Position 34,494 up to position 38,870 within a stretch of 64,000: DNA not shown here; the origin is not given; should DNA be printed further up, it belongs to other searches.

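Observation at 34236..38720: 1358-aa protein with an N-terminal HigA-type HTH fused to ~1250 aa of uncharacterised sequence, followed by a second stand-alone HigA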

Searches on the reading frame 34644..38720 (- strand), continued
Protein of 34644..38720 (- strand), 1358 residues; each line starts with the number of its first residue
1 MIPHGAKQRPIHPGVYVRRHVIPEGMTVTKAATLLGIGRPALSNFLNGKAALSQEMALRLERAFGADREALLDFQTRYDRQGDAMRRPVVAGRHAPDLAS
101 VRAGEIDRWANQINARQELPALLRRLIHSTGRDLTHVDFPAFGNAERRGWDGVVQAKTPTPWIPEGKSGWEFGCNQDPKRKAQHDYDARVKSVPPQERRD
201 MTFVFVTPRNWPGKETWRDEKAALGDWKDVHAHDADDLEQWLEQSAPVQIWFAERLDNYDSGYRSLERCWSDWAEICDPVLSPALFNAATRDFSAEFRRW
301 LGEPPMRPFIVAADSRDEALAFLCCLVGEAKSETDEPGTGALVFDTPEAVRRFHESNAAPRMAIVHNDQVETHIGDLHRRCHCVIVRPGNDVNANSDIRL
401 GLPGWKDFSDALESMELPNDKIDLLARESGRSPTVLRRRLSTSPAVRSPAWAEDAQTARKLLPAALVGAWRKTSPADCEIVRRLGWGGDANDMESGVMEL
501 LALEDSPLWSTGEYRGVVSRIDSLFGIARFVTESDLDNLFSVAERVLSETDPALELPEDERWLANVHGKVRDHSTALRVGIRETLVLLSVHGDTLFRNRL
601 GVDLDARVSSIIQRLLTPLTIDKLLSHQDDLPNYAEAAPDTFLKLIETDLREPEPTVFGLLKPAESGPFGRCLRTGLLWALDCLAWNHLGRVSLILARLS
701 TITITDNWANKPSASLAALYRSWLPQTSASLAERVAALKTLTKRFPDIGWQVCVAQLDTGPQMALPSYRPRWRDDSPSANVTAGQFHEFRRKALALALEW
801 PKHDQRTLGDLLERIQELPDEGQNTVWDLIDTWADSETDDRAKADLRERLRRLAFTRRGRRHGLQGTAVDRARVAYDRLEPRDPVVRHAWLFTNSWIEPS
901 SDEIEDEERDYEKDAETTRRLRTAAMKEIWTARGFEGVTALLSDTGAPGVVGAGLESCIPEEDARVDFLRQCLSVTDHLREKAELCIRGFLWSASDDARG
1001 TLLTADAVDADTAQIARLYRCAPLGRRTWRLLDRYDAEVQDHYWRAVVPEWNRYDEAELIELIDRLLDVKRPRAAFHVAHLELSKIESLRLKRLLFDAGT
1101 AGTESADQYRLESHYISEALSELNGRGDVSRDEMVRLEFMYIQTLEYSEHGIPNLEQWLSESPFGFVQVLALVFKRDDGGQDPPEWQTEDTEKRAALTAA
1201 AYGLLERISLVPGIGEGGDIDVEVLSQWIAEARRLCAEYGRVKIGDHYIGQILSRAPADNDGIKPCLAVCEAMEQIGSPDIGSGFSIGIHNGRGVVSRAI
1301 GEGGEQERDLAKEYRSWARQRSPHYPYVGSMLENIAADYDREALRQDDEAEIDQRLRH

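Call 25: find_related_loci(query=A1, collection=genome_contigs, flank=6000)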
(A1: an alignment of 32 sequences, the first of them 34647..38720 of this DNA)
Query A1 (1358 aa) in genome_contigs; peptide patterns used: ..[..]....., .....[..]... (x = any residue, [..] = any of these).
598 stretches matched a pattern (row limit reached: there are more); 553 encode a relative of the query (tblastn E <= 1e-3); the best 80 are kept; 80 distinct loci.
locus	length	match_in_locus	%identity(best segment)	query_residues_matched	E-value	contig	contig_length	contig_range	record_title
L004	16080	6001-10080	89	1-1358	0e+0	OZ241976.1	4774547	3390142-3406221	MAG: uncultured Candidatus Binatia bacterium isolate 2be43a5b-f59f-4a3e-ac31-0248d4889e07 genome assembly, chromosome: 1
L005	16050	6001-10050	70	10-1358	0e+0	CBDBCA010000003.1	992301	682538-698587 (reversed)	MAG: Alphaproteobacteria bacterium isolate 48c0c1bc-ee5b-4fda-b559-4fcb29a961b4 genome assembly, contig: contig_3, whole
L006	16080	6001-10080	82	1-1358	0e+0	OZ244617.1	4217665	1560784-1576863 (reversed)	MAG: uncultured Candidatus Binatia bacterium isolate c6e9418e-c58b-4f86-8f57-4900b675f3d0 genome assembly, chromosome: 1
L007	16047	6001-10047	60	10-1358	0e+0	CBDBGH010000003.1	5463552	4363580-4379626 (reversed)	MAG: Alphaproteobacteria bacterium isolate b99f4e08-eaad-4535-8bab-8af14a35acd4 genome assembly, contig: contig_2, whole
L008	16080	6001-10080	67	1-1358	0e+0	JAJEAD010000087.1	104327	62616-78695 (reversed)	MAG: Gammaproteobacteria bacterium isolate jk18x7bins.3 k141_794395, whole genome shotgun sequence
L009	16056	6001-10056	56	9-1358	0e+0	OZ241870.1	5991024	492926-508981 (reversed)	MAG: Gammaproteobacteria bacterium isolate ca35ea08-545d-4259-bb59-35f508f037d2 genome assembly, chromosome: 1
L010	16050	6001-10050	55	8-1356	0e+0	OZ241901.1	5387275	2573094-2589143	MAG: Gammaproteobacteria bacterium isolate 65898e9d-28f9-48af-9959-824c109e8cbf genome assembly, chromosome: 1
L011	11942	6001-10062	54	8-1358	0e+0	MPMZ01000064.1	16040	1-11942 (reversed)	MAG: Nitrospira sp. bin75 NODE_4515_length_16040_cov_12.0427_ID_9029, whole genome shotgun sequence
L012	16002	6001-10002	56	8-1356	0e+0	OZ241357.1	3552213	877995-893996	MAG: Alphaproteobacteria bacterium isolate 88d555cd-2633-4b86-a1be-1e9adaae3909 genome assembly, chromosome: 1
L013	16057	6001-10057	55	8-1358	0e+0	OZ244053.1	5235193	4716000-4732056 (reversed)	MAG: Terriglobia bacterium isolate c15e5db1-7159-4592-9896-25da90492a0a genome assembly, chromosome: 1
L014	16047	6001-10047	54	8-1358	0e+0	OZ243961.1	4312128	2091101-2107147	MAG: uncultured Candidatus Binatia bacterium isolate c3ca01ca-9b7f-48ee-8e12-6a9662520b33 genome assembly, chromosome: 1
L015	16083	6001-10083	53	2-1358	0e+0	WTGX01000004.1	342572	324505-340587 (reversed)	MAG: Nitrospira sp. isolate CO36405bin_1 NODE_3_length_342572_cov_310.892651, whole genome shotgun sequence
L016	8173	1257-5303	54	10-1358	0e+0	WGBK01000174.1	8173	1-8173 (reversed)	MAG: Gammaproteobacteria bacterium isolate S144_22 k151_284637, whole genome shotgun sequence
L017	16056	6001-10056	54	6-1358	0e+0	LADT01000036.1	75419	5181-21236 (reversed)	MAG: Clostridiaceae bacterium BRH_c20a BRHa_1000357, whole genome shotgun sequence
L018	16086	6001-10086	54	1-1355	0e+0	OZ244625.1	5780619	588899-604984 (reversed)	MAG: Bryobacterales bacterium isolate 977db337-f3f5-4b10-816d-e0f1db46c981 genome assembly, chromosome: 1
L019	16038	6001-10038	53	8-1358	0e+0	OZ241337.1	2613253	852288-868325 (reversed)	MAG: Nitrospirales bacterium isolate f26259d3-4dc5-40e9-b64d-64c16dbef0a4 genome assembly, chromosome: 1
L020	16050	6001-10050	61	10-1358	0e+0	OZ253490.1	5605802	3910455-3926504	MAG: Alphaproteobacteria bacterium isolate 903b7664-a1a7-4c44-9fb1-b1fc7b96e1ef genome assembly, chromosome: 1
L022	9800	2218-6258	54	12-1358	0e+0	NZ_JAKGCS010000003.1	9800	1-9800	Acuticoccus kalidii strain M5D2P5 168, whole genome shotgun sequence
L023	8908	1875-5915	53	10-1358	0e+0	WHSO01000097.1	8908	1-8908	MAG: Alphaproteobacteria bacterium isolate Dino_bin8 k141_311135_length_8908_cov_13.9852, whole genome shotgun sequence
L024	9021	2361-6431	52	3-1358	0e+0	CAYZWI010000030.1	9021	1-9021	MAG TPA_asm: uncultured bacterium isolate SRP192927_co7_350 genome assembly, contig: NODE_16378_length_9021_cov_54.48594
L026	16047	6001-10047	51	10-1358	0e+0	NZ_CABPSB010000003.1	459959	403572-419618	Pandoraea anhela strain LMG 31108, whole genome shotgun sequence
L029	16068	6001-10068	51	1-1358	0e+0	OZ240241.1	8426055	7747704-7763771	MAG: Candidatus Latescibacterota bacterium isolate 5029ecf2-d60f-4a19-a35b-269815a0a5cf genome assembly, chromosome: 1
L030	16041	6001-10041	51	12-1358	0e+0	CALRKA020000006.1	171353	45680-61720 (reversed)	MAG: Tabrizicola sp. YIM 78059 isolate JJ-CU23-05-2-m1-bin221 genome assembly, contig: JJ-NR103-41-C53, whole genome sho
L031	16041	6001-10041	50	12-1358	0e+0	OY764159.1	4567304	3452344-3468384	MAG: Syntrophales bacterium isolate 28fc5764-0b9a-428c-a12f-8ca866e14e1d genome assembly, chromosome: 1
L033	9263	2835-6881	50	14-1358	0e+0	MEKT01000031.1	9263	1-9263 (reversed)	MAG: Acidobacteria bacterium RIFCSPLOWO2_02_FULL_65_29 rifcsplowo2_02_scaffold_12748, whole genome shotgun sequence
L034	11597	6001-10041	51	12-1358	0e+0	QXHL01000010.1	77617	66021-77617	Alicyclobacillaceae bacterium I2511 NODE_10_length_77617_cov_6.5519, whole genome shotgun sequence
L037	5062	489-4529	48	8-1358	0e+0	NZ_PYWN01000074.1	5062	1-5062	Metasolibacillus meyeri strain WS4626 NODE_76_length_5008_cov_50.997406, whole genome shotgun sequence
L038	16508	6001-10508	51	9-1358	0e+0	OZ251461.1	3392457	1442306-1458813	MAG: Alphaproteobacteria bacterium isolate 0a54264b-14c4-4083-851b-1bee40580e2c genome assembly, chromosome: 1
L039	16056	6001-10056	50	7-1358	0e+0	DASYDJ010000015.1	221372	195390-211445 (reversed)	MAG TPA_asm: Gemmatimonadaceae bacterium isolate SMAG_U4956 k141_2053240, whole genome shotgun sequence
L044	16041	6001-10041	51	14-1358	0e+0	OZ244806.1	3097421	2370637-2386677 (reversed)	MAG: Chloroflexota bacterium isolate 600da572-970b-48f2-b46a-9436f58df6f3 genome assembly, chromosome: 1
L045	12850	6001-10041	50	12-1358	0e+0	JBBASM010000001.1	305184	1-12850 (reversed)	MAG: Prochlorococcaceae cyanobacterium isolate EUL_245 ctg1-EUL_245, whole genome shotgun sequence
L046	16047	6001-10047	56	8-1358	0e+0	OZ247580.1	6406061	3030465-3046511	MAG: Candidatus Latescibacterota bacterium isolate 34bd4037-9faa-49cb-aada-cae4c411e00c genome assembly, chromosome: 1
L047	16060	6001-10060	51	1-1358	0e+0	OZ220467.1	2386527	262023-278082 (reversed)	MAG: Thermodesulfobacteriota bacterium isolate aae6c288-ea75-4acf-8f30-d59ed56bdf13 genome assembly, chromosome: 1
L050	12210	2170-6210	50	14-1358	0e+0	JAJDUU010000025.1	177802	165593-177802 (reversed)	MAG: Chloroflexota bacterium isolate jk18x1bzbins.9 k141_899793, whole genome shotgun sequence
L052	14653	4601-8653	51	8-1358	0e+0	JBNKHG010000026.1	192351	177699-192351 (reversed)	MAG: Cellvibrionaceae bacterium isolate E1E2.bin.1.orig k141_2040403, whole genome shotgun sequence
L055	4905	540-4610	48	6-1358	0e+0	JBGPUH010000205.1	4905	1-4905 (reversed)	MAG: Candidatus Methylomirabilis sp. isolate OBJ1_062018_110_48 k141_3239133_length_4905_cov_14.9710, whole genome shotg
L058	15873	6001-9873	50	63-1358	0e+0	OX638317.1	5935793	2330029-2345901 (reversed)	MAG: uncultured Latescibacteria bacterium isolate cbbe8a84-e08a-4d06-a76e-2eb930d8ff24 genome assembly, chromosome: 1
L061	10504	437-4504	48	8-1358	0e+0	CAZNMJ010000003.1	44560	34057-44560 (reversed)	MAG TPA_asm: uncultured Anaerolineales bacterium isolate SRP239594_co1_144 genome assembly, contig: NODE_131_length_4456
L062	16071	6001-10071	48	10-1358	0e+0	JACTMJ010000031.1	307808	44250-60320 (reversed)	MAG: Acidobacteria bacterium isolate BJ2 scaffold_43, whole genome shotgun sequence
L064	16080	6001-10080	48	5-1358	0e+0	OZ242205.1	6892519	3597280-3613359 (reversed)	MAG: Vicinamibacterales bacterium isolate eeb0043e-0032-4cf8-a264-719f6bba5173 genome assembly, chromosome: 1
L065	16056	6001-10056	50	14-1358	0e+0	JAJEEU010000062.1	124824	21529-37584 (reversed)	MAG: Vicinamibacteria bacterium isolate p16x34bins.50 k141_311201, whole genome shotgun sequence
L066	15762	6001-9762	50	96-1355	0e+0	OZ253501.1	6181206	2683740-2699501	MAG: Candidatus Latescibacterota bacterium isolate f485d00f-16df-4488-a4d1-ddfd292eb512 genome assembly, chromosome: 1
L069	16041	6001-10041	48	14-1358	0e+0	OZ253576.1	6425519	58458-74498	MAG: Vicinamibacterales bacterium isolate 6a0cd737-ee79-44fe-98ec-e457d3034484 genome assembly, chromosome: 1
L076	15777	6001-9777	50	96-1355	0e+0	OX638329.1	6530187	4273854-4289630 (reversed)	MAG: uncultured Latescibacteria bacterium isolate 03e23b1f-02ed-4bf0-8d8f-a367d3d93791 genome assembly, chromosome: 1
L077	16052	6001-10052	51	8-1355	0e+0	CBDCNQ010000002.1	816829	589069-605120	MAG: Longimicrobiales bacterium isolate d8bee37e-1321-4159-a081-4b2882c6cdfe genome assembly, contig: contig_2, whole ge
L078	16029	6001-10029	47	3-1358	0e+0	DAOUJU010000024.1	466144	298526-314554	MAG TPA_asm: Anaerolineales bacterium isolate S34_279 k113_1511048, whole genome shotgun sequence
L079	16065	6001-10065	46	10-1358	0e+0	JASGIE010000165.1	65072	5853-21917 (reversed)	MAG: Paludibaculum sp. isolate 5N274 JMF-2111-06-0005.ont.bin.274_172, whole genome shotgun sequence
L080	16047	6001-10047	48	14-1358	0e+0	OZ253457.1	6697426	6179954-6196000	MAG: Vicinamibacterales bacterium isolate 96a1e1f6-da0d-41ae-928b-732dd312bced genome assembly, chromosome: 1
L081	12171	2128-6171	48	14-1358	0e+0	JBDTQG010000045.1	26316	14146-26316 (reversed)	MAG: Thermoanaerobaculia bacterium isolate cluster3_bin.216 NODE_5840_length_26316_cov_7.876471, whole genome shotgun se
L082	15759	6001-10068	46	7-1358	0e+0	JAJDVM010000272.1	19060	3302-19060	MAG: Defluviicoccus sp. isolate jk18x22bins.41 k141_356775, whole genome shotgun sequence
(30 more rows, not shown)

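Call 32: search_dna_similar(query=window:34647-38453:-, collection=plasmids, mode=protein, max_rows=25)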
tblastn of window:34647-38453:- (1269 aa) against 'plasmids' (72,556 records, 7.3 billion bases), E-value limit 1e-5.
Records with a match: 25; places in all: 25; records where one place covers at least 80% of the query: 17.
Best place of each record, by identity: <60% 25.
By first word of the organism name: Rhizobium 6; Shewanella 3; Cupriavidus 2; Ralstonia 2; Ensifer 1; Halioglobus 1; Paracoccus 1; Aminobacter 1; Thalassospira 1; Bradyrhizobium 1; and 6 more.
By predicted mobility (MOB-suite, as given by PLSDB): conjugative 12; non-mobilizable 8; mobilizable 5.
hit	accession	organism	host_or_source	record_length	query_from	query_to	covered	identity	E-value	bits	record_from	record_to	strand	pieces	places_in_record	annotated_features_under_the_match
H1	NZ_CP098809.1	Ensifer adhaerens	whole organism,soil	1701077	5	1269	100%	40.2%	0e+0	849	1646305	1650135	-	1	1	none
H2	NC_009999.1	Shewanella baltica OS195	-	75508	5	1267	100%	38.5%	0e+0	838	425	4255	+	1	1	HigA family addiction module antitoxin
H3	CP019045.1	Halioglobus pacificus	Pure cultured ...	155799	7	1268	99%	36.5%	0e+0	796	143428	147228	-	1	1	record has no annotation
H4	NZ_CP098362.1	Paracoccus sp. TOH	cell cuture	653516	17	1266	98%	33.2%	9e-148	552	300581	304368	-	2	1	hypothetical protein (x2)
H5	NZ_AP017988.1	Aminobacter sp. SS-2016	Lotus japoicus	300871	12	1262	99%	30.3%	1e-132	458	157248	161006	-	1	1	helix-turn-helix transcriptional regulator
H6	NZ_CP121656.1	Rhizobium sp. CB3171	Calliandra calothyrsus,cell culture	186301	12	1262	99%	29.9%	2e-125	437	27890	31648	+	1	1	helix-turn-helix transcriptional regulator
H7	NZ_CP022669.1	Rhizobium leguminosarum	single cell,root nodules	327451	12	1262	99%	29.9%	5e-127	441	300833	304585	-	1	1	helix-turn-helix transcriptional regulator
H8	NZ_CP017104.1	Rhizobium gallicum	Phaseolus vulgaris,Whole ...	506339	12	1262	99%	29.3%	7e-125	435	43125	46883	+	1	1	helix-turn-helix transcriptional regulator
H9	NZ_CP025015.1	Rhizobium leguminosarum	Lotus corniculatus,Bacteria culture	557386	12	1262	99%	28.7%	7e-120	420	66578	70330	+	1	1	helix-turn-helix transcriptional regulator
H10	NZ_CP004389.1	Thalassospira xiamenensis M-5 = DSM 17429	surface seawater from the sea close to ...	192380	12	1262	99%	28.0%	2e-105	376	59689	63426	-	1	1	helix-turn-helix transcriptional regulator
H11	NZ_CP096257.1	Bradyrhizobium barranii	Glycine max cv. AC Glengarry,Cell ...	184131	12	1230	96%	28.1%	3e-103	370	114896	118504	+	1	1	hypothetical protein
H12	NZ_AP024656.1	Arthrobacter sp. NicSoilB8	-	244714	12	1262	99%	26.8%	2e-96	349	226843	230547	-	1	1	helix-turn-helix domain-containing protein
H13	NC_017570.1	Shewanella baltica BA175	-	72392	12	1256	98%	26.6%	7e-89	326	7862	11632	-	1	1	hypothetical protein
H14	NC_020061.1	Rhizobium tropici CIAT 899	Phaseolus vulgaris root nodule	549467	12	1262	80%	32.2%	2e-74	454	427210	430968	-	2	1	helix-turn-helix transcriptional regulator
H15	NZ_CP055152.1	Adhaeribacter radiodurans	Cell culture,rhizospheric soil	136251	16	1262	98%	26.3%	7e-114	402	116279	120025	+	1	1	hypothetical protein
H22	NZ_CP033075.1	Buttiauxella sp. 3AFRM03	Cerambycidae sp.,pure isolate,larvae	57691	364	1227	68%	23.7%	6e-50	202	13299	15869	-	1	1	hypothetical protein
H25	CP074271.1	Salmonella enterica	environmental,surface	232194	372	479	9%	37.0%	3e-14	86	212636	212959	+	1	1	hypothetical protein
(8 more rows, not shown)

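Call 33: search_dna_similar(query=window:34647-38453:-, collection=phages, mode=protein, max_rows=15)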
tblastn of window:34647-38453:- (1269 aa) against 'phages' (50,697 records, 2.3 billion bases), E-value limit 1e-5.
Records with a match: 1; places in all: 1; records where one place covers at least 80% of the query: 0.
Best place of each record, by identity: <60% 1.
By first word of the organism name: Bacteriophage 1.
By host as written in the record: - 1.
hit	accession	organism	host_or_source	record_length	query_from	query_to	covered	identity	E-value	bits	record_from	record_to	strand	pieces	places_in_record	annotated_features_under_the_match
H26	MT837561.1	Bacteriophage sp.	human fecal samples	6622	30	627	47%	23.9%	3e-28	130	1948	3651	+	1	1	record has no annotation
